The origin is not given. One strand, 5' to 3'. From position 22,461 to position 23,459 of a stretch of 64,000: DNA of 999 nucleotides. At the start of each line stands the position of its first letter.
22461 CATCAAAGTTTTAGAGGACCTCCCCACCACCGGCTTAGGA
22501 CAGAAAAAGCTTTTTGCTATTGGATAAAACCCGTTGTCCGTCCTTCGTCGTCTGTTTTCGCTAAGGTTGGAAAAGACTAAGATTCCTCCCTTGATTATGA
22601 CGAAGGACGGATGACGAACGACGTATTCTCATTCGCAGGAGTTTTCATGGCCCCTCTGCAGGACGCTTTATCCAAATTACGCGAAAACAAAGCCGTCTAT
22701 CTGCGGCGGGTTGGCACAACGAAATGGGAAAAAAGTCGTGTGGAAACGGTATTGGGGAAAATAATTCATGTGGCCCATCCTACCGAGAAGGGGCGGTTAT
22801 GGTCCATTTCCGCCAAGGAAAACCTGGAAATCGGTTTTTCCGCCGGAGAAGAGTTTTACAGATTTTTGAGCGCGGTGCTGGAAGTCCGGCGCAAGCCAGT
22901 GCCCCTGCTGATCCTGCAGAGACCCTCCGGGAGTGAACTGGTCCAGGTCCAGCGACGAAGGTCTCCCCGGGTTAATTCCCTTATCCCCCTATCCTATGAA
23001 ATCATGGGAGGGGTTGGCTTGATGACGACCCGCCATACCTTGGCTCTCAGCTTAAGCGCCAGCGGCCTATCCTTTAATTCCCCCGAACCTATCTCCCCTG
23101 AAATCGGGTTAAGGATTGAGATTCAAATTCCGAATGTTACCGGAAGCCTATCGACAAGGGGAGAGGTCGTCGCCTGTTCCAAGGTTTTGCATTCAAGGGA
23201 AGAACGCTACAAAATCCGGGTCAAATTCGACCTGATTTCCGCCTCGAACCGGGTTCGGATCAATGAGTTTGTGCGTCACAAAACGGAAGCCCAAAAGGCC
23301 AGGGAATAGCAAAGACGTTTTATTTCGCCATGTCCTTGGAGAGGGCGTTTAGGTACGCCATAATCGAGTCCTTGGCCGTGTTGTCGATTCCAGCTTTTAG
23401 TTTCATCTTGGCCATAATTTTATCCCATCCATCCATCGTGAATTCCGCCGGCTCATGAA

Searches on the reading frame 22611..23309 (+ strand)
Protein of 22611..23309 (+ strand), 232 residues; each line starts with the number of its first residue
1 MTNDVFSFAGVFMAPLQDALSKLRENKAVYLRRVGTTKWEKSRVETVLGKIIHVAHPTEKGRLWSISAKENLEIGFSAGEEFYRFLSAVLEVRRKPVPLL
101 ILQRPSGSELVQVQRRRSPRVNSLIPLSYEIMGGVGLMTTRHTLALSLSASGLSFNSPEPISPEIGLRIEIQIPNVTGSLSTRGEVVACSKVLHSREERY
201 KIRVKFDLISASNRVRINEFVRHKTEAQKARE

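Call 6: search_protein_families(library=pfam, proteins=[window:22611-23309:+], max_evalue=0.01)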
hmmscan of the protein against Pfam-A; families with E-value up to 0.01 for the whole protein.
window:22611-23309:+ (232 aa): 2 families
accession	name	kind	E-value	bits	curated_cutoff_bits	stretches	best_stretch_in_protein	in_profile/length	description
PF12945.12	PilZNR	-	3e-10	40.5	23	1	36-105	13-85/85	Flagellar protein YcgR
PF07238.19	PilZ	-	1.2e-09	38.9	22.5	1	114-221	1-100/102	PilZ domain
